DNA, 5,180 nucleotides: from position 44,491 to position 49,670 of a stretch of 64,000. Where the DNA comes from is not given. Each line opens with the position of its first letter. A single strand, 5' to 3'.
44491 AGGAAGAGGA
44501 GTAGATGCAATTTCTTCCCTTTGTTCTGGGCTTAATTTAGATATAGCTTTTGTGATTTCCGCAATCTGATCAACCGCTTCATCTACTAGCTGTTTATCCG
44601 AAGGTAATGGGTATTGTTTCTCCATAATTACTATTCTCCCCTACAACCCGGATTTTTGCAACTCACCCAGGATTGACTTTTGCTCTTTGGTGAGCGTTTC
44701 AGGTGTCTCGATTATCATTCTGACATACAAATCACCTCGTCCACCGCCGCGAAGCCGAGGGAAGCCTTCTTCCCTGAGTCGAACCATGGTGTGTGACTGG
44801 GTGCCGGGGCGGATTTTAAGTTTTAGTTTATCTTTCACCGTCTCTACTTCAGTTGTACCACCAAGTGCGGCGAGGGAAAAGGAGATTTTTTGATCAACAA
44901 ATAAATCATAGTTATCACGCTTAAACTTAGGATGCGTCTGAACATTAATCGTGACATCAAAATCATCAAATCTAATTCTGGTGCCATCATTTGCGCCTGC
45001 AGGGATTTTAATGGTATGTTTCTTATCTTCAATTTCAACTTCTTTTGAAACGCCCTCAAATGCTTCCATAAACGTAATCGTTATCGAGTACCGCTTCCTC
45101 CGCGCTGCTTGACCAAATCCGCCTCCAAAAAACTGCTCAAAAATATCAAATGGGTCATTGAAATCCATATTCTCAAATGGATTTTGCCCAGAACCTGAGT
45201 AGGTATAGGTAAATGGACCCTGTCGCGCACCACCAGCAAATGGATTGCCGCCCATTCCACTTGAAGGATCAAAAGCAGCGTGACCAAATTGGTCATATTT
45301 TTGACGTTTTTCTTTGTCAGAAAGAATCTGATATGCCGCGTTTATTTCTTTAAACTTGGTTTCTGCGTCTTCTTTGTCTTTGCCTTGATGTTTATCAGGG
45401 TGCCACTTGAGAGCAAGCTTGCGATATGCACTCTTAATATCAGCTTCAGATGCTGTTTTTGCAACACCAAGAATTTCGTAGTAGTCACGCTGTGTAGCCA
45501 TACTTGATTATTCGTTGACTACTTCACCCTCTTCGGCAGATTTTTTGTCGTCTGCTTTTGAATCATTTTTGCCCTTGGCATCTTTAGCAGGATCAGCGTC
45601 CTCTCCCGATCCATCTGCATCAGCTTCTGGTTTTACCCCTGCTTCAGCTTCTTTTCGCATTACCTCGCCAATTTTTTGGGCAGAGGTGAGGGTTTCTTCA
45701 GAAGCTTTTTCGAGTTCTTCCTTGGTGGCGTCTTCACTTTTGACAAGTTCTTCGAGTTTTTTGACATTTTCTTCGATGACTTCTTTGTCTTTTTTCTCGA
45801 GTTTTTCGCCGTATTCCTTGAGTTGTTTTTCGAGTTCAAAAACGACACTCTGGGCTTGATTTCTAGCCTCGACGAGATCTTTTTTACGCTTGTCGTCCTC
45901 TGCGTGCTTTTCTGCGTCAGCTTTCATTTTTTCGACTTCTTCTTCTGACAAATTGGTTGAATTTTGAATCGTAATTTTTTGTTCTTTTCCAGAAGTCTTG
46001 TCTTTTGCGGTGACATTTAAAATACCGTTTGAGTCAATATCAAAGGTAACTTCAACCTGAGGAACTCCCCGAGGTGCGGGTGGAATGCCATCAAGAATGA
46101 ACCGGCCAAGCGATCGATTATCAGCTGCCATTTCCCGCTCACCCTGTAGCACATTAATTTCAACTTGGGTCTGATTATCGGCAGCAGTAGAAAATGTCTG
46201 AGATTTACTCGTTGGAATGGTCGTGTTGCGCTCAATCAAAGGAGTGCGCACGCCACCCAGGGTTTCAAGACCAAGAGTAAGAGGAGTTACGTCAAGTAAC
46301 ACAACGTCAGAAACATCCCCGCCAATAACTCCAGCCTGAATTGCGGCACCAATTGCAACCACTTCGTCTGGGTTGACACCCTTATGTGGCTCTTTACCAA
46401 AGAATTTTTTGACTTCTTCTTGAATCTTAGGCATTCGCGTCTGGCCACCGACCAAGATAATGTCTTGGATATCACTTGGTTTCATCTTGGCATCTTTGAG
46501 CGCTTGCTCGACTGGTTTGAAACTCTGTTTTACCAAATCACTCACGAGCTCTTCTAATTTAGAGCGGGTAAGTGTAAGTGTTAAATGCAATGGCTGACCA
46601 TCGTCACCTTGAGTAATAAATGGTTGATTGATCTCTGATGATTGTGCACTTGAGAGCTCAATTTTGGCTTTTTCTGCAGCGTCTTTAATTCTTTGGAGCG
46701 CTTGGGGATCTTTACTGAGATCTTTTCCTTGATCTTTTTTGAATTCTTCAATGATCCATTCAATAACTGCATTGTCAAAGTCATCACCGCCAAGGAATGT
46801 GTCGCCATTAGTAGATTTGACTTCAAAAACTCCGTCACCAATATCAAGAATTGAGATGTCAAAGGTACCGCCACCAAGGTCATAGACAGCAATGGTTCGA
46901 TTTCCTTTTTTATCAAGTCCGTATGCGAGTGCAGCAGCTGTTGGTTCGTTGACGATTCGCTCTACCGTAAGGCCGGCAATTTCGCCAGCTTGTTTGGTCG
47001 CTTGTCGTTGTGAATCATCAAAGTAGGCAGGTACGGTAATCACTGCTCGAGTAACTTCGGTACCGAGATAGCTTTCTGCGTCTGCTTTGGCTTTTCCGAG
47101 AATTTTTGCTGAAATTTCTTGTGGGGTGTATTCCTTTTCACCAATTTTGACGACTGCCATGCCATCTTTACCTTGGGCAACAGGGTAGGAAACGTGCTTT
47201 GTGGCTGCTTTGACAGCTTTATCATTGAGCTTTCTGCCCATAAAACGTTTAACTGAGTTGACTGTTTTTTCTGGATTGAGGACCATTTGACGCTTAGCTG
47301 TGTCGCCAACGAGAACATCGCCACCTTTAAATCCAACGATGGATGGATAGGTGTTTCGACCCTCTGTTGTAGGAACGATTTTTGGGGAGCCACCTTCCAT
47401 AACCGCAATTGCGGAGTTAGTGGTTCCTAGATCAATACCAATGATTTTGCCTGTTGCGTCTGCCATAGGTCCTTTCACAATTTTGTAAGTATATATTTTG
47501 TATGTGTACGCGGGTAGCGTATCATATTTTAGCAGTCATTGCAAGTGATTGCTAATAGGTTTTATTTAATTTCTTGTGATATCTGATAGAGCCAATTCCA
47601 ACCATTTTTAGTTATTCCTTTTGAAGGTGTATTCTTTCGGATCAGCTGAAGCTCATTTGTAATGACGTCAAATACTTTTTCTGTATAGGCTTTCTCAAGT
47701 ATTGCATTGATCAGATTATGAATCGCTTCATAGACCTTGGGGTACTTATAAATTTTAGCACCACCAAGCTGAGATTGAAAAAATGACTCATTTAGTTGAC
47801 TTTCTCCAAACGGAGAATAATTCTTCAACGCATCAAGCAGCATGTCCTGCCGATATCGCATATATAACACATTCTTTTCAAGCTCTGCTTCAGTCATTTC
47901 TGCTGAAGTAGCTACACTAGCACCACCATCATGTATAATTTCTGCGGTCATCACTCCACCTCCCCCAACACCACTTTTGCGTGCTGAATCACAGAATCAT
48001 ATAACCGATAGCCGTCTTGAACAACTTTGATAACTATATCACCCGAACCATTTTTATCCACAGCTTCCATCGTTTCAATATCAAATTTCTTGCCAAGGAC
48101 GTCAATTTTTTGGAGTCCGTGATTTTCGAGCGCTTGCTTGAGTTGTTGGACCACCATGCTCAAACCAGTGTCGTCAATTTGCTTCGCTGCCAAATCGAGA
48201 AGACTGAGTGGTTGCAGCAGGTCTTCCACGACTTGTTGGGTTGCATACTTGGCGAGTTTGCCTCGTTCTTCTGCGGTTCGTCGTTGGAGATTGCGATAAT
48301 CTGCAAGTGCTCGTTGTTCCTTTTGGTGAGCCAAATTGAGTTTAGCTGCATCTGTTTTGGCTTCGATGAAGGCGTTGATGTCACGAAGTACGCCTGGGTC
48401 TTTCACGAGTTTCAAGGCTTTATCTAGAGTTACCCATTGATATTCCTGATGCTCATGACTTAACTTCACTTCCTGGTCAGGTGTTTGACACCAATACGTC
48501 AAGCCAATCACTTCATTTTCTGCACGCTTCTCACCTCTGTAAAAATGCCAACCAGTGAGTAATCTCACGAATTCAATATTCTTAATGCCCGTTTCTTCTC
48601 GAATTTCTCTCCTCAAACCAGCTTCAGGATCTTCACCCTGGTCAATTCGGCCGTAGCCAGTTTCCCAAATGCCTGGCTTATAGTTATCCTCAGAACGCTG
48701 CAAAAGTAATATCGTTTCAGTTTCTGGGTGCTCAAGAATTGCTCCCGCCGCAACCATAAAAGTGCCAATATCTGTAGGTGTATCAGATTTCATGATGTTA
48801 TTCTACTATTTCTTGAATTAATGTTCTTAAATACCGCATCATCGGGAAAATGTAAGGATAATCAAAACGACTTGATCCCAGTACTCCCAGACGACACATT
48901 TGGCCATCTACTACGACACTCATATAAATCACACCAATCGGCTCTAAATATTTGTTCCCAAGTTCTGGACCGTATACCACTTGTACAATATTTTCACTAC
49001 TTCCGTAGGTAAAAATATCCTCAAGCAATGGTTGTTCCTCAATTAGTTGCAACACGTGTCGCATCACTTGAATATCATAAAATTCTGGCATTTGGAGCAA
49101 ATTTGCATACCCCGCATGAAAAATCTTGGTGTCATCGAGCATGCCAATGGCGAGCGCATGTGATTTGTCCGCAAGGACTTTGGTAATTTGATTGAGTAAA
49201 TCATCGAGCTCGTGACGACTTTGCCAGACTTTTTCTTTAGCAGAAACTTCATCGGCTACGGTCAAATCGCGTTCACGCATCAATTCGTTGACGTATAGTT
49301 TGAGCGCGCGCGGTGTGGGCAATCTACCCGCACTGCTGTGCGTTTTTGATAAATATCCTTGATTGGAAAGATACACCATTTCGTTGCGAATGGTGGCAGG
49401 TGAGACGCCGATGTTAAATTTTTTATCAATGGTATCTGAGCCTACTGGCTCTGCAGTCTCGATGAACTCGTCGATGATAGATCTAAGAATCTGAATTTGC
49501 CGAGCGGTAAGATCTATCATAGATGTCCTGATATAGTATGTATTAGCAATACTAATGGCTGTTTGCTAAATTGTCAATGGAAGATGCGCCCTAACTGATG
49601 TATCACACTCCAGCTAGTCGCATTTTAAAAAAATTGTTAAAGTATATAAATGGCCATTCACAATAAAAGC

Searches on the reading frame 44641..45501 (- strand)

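Call 71: search_protein_families(library=pfam, proteins=[window:44641-45501:-], max_evalue=0.0001)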
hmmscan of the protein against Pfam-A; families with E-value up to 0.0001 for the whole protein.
window:44641-45501:- (286 aa): 2 families
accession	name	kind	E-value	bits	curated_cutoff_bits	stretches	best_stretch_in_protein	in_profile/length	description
PF01556.23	DnaJ_C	-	5.7e-34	117.8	26.6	1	137-267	2-152/152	DnaJ C terminal domain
PF00226.36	DnaJ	-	3.7e-28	97.9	27.8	1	6-70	1-63/63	DnaJ domain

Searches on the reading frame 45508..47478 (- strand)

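Call 9: search_protein_families(library=pfam, proteins=[window:45508-47478:-], max_evalue=0.00001)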
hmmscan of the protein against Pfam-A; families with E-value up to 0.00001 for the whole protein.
window:45508-47478:- (656 aa): 2 families
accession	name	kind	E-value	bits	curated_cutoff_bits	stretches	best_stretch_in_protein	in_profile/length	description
PF00012.26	HSP70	-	4.4e-251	834.8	20.6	1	12-608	1-598/599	Hsp70 protein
PF06723.19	MreB_Mbl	-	3.7e-17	62.6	27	1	139-380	90-317/327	MreB/Mbl protein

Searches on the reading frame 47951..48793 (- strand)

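Call 71: search_protein_families(library=pfam, proteins=[window:47951-48793:-], max_evalue=0.0001)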
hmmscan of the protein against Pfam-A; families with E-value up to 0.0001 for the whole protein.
window:47951-48793:- (280 aa): 2 families
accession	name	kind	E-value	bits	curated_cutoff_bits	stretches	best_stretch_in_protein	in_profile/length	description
PF01025.24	GrpE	-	2.4e-25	89.6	25.8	1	150-276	25-163/165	GrpE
PF00293.34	NUDIX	-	7.4e-22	78.2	21.1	1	12-128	2-119/134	NUDIX domain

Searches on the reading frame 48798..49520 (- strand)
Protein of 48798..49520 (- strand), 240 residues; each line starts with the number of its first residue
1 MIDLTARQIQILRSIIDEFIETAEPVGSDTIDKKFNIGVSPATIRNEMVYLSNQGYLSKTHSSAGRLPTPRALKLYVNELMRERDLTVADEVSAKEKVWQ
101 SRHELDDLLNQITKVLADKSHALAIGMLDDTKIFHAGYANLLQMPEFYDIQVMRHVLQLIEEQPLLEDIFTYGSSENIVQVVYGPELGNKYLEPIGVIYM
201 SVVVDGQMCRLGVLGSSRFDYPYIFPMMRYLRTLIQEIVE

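Call 71: search_protein_families(library=pfam, proteins=[window:48798-49520:-], max_evalue=0.0001)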
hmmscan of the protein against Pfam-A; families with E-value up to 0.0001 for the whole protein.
window:48798-49520:- (240 aa): 2 families
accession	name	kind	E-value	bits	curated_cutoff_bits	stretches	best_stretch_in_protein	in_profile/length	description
PF01628.27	HrcA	-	1.9e-16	61.1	22.2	1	73-222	74-212/215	HrcA protein C terminal domain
PF08220.18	HTH_DeoR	-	8.5e-05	22.7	21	0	38-64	25-51/57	DeoR-like helix-turn-helix domain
